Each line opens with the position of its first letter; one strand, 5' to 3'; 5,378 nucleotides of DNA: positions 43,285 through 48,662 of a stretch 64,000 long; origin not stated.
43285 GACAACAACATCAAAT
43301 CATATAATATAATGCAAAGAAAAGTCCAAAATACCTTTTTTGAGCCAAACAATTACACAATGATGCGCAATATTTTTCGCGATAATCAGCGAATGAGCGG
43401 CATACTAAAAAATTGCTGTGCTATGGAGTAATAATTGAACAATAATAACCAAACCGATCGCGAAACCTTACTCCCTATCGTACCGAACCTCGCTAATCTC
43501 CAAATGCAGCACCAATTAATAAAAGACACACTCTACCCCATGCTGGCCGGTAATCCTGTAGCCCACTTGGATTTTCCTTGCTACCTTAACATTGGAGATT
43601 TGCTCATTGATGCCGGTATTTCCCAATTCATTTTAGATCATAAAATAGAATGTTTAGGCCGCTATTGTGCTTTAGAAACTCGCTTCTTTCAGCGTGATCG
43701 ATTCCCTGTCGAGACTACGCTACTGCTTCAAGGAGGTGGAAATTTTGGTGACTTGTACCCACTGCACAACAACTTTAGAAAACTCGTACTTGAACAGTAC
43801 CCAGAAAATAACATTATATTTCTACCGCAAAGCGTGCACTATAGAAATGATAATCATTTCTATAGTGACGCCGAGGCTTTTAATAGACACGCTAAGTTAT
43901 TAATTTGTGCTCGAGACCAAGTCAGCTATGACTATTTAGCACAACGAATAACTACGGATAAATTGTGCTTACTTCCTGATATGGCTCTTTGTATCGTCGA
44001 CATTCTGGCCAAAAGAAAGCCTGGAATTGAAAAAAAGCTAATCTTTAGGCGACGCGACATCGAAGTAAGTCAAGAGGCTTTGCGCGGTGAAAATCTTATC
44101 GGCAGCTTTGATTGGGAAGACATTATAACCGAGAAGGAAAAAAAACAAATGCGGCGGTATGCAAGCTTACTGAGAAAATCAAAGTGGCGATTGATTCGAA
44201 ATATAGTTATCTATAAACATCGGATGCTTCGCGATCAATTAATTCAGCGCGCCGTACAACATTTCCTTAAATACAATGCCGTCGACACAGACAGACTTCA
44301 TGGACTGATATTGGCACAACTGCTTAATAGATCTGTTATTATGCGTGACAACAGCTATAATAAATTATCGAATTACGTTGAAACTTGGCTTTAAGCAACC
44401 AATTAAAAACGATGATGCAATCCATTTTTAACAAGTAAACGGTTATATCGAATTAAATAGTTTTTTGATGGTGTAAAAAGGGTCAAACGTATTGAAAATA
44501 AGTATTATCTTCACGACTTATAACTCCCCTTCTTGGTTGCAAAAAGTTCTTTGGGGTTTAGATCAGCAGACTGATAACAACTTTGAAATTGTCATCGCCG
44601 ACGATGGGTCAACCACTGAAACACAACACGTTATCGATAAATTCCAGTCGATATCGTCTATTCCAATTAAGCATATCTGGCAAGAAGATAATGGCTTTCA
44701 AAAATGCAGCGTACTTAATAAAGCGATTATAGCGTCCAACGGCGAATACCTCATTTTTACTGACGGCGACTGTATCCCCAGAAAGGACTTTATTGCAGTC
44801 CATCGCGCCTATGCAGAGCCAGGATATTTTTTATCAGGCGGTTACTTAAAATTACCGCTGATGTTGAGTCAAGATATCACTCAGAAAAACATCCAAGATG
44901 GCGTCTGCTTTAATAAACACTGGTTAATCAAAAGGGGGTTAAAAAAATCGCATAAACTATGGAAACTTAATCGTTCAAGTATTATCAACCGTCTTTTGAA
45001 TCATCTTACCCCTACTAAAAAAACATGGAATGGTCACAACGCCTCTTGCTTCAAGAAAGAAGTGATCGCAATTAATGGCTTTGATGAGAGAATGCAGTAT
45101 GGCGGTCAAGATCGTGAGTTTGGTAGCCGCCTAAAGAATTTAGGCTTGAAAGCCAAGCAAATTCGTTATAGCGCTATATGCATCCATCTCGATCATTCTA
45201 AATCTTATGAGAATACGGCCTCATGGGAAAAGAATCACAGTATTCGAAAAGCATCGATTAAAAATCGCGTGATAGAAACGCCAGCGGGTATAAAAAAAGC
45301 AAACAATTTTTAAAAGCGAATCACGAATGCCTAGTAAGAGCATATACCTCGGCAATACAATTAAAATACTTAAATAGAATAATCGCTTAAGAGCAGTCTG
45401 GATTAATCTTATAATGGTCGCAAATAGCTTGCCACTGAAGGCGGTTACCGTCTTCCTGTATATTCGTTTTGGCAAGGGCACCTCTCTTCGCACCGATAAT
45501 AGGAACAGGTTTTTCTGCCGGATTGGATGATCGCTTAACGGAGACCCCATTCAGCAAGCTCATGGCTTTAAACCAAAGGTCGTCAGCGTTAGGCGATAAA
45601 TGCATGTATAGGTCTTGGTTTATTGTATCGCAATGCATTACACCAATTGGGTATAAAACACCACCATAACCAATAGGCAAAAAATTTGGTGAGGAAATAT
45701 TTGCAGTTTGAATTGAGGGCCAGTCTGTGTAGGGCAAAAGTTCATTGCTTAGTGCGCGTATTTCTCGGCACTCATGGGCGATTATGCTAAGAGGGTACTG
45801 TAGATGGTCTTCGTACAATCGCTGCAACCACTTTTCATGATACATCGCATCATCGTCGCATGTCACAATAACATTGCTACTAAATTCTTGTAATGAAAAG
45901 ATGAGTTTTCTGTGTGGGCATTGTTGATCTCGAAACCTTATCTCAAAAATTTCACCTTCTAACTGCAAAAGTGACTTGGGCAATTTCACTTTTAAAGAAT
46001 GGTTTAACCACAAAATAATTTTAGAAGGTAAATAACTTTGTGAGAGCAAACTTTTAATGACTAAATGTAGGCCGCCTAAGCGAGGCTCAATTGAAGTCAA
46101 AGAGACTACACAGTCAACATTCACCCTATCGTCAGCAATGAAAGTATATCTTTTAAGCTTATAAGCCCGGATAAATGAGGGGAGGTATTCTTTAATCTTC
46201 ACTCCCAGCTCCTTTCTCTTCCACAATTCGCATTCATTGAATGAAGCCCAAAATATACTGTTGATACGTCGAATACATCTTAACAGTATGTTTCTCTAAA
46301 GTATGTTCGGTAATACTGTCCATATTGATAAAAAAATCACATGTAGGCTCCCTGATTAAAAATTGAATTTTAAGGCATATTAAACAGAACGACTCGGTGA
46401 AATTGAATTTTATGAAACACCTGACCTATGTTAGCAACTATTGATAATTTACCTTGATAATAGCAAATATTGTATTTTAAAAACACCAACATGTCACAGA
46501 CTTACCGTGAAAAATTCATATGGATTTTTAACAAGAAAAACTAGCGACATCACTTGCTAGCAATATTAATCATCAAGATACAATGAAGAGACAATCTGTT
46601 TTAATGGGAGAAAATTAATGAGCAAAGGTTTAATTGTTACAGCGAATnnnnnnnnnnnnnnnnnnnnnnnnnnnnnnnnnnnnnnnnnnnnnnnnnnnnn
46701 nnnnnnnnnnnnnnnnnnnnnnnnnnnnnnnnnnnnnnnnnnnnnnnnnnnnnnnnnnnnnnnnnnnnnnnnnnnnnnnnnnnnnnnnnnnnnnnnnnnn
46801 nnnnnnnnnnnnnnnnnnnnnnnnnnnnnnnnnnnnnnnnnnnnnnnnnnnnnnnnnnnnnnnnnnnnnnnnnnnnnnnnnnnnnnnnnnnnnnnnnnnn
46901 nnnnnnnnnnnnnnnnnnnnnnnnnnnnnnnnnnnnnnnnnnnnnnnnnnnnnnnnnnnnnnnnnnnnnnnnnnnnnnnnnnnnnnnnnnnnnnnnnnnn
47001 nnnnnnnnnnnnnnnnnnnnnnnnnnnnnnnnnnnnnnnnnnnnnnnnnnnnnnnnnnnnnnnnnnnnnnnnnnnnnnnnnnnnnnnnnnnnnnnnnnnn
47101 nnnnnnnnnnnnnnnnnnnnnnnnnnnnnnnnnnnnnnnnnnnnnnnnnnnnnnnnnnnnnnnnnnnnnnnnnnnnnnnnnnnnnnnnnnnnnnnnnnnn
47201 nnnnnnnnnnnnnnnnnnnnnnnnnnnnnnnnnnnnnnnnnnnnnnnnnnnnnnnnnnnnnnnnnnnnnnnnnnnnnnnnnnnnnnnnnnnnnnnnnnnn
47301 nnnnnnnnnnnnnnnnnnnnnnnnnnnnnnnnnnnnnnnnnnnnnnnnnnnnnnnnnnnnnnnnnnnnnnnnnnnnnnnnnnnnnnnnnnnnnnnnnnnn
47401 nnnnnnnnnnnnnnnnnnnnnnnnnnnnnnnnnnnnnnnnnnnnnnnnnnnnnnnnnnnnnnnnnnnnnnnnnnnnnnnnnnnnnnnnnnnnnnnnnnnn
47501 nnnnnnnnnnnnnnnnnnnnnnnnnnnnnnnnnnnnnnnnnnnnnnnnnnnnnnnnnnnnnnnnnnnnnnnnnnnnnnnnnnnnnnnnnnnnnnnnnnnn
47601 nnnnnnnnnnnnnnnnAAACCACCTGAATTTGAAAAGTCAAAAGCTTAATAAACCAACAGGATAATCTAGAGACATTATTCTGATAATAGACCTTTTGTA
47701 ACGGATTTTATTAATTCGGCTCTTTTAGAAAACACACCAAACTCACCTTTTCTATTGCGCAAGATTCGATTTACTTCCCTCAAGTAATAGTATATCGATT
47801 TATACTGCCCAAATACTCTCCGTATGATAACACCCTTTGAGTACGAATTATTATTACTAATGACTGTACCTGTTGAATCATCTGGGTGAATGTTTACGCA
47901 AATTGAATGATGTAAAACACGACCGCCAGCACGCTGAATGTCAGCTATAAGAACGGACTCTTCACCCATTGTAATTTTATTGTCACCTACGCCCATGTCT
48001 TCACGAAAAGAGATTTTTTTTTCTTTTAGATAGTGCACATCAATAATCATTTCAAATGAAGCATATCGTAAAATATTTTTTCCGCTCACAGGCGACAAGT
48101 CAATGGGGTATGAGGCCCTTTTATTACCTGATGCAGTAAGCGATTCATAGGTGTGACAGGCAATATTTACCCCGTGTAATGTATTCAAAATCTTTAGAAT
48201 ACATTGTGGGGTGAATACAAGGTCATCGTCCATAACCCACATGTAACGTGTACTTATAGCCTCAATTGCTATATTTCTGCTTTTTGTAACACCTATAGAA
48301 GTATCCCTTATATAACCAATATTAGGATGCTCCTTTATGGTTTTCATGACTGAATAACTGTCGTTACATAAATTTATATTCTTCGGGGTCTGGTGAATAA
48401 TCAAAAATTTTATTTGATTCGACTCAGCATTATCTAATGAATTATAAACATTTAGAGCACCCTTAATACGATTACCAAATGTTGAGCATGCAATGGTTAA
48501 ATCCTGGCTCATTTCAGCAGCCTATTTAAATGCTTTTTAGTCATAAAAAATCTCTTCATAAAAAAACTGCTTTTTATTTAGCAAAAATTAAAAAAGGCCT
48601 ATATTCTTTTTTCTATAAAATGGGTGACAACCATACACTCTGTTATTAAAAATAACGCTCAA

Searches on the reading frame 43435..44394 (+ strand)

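Call 55: search_protein_families(library=pfam, proteins=[window:43435-44394:+], max_evalue=0.001)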
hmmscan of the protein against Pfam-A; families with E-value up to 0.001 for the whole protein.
window:43435-44394:+ (319 aa): 1 family
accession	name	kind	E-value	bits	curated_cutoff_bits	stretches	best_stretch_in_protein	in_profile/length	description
PF04230.19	PS_pyruv_trans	-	1.1e-22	81.7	25.3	1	52-307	1-279/280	Polysaccharide pyruvyl transferase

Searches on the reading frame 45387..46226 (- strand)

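Call 55: search_protein_families(library=pfam, proteins=[window:45387-46226:-], max_evalue=0.001)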
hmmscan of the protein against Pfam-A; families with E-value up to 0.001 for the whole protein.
window:45387-46226:- (279 aa): 1 family
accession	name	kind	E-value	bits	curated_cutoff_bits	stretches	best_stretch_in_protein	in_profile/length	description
PF00535.33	Glycos_transf_2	-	3.1e-06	27.7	23.3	1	55-160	15-122/168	Glycosyl transferase family 2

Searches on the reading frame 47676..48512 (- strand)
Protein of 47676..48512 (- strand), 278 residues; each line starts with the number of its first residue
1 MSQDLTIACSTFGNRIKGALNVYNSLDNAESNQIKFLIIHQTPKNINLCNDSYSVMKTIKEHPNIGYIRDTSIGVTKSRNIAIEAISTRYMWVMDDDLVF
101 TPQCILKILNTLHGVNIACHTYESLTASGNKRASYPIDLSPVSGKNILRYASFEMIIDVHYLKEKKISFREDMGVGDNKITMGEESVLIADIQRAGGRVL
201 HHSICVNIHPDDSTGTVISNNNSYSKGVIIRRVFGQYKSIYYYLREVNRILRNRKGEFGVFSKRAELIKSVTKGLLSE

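Call 5: search_protein_families(library=pfam, proteins=[window:47676-48512:-], max_evalue=0.01)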
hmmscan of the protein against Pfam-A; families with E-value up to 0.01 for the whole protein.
window:47676-48512:- (278 aa): 2 families
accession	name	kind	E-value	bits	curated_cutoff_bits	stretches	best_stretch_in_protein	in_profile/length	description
PF00535.33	Glycos_transf_2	-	1.3e-07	32.1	23.3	1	59-114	48-105/168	Glycosyl transferase family 2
PF13641.12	Glyco_tranf_2_3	-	0.0027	18.2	27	1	58-119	51-120/230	Glycosyltransferase like family 2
